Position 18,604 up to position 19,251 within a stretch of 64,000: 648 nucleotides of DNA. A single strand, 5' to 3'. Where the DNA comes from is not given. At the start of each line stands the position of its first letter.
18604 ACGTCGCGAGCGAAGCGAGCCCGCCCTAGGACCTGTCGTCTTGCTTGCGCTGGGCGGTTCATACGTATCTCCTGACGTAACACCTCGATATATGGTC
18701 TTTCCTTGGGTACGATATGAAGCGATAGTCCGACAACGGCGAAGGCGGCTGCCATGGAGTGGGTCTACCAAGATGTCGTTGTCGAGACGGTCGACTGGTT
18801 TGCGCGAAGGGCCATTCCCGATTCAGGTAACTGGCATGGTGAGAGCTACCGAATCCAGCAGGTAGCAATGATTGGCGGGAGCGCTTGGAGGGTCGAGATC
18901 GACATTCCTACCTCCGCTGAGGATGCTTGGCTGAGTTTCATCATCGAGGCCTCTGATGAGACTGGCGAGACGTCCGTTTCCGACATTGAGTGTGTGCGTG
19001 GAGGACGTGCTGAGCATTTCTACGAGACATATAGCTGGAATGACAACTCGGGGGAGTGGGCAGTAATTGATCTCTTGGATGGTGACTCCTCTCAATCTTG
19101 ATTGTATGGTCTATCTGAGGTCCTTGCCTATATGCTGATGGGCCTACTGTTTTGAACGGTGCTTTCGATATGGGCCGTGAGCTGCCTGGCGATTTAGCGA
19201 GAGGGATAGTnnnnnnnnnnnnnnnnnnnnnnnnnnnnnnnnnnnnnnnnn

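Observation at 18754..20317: Unknown two-gene cassette (115 aa acidic + 368 aa) in the integrase-proximal cargo slot of the ICE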

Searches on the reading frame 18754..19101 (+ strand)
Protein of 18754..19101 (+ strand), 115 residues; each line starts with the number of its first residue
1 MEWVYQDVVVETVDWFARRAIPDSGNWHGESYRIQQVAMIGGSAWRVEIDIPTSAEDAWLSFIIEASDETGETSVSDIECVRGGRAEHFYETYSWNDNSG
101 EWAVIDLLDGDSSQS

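Call 3: search_protein_families(library=pfam, proteins=[window:18754-19101:+], max_evalue=0.1)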
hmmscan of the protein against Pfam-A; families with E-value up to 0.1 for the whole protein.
window:18754-19101:+ (115 aa): 0 families

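Call 4: search_protein_families(library=padloc, proteins=[window:18754-19101:+], max_evalue=0.1)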
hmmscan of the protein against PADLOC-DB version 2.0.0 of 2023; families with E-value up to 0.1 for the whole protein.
window:18754-19101:+ (115 aa): 0 families

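Call 8: search_protein_families(library=ncbifam, proteins=[window:18754-19101:+], max_evalue=1)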
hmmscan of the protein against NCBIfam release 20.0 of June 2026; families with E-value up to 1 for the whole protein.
window:18754-19101:+ (115 aa): 0 families

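Call 9: search_protein_families(library=phrogs, proteins=[window:18754-19101:+], max_evalue=1)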
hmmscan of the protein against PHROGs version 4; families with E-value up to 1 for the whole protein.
window:18754-19101:+ (115 aa): 0 families

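Call 12: find_homologous_proteins(query=window:18754-19101:+, max_evalue=0.01)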
Query window:18754-19101:+ (115 aa): 2 proteins with E <= 0.01 among 3 candidates.
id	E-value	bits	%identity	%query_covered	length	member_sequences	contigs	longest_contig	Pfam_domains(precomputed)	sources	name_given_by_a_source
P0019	2.0e-67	243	96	100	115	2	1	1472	-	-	-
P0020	6.9e-53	196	80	97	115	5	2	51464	-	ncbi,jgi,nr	ncbi:MAG: hypothetical protein PHR15_05550 [Atopobiaceae bacterium]|jgi:hypothetical protein|nr:hypo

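Call 22: find_encoding_contigs(protein=P0020, flank=10000, max_places=4)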
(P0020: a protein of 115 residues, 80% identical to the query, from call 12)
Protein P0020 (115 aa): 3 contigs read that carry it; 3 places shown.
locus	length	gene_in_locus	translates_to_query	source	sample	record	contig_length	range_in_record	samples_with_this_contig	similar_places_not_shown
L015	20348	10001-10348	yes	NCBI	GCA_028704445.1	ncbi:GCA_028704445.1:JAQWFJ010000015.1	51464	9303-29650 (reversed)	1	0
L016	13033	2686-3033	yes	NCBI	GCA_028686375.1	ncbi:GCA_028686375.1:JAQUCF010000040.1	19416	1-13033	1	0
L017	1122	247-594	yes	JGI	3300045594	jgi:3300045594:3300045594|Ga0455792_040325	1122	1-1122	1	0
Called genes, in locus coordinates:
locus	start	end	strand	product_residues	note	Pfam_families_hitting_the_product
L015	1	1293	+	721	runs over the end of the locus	-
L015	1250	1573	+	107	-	-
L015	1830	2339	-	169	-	-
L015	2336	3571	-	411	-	PF03432:Relaxase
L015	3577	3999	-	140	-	-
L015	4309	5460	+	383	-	PF00376:MerR (faint), PF12728:HTH_17, PF13411:MerR_1 (faint), PF01555:N6_N4_Mtase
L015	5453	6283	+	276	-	PF01555:N6_N4_Mtase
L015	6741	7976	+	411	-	-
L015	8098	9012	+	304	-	PF00037:Fer4 (weak)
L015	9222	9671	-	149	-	PF02021:UPF0102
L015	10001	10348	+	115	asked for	-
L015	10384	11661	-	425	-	PF13102:Phage_int_SAM_5 (weak), PF14659:Phage_int_SAM_3 (weak), PF00589:Phage_integrase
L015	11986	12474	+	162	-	PF01527:HTH_Tnp_1 (faint), PF13542:HTH_Tnp_ISL3 (faint), PF13518:HTH_28 (faint), PF13551:HTH_29 (faint)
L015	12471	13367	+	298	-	PF13276:HTH_21, PF00665:rve, PF13683:rve_3, PF13333:rve_2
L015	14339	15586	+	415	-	PF13304:AAA_21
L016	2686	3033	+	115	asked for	-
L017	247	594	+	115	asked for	-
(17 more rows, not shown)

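Call 92: find_encoding_contigs(protein=P0019, flank=5000, max_places=4)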
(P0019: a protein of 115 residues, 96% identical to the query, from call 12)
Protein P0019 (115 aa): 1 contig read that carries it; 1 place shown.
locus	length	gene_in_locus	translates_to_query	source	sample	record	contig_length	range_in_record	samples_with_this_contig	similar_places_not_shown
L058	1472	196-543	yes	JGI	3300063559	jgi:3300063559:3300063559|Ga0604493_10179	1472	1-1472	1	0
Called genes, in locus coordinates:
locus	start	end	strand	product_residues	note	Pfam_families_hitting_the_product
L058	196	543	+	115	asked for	-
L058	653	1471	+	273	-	?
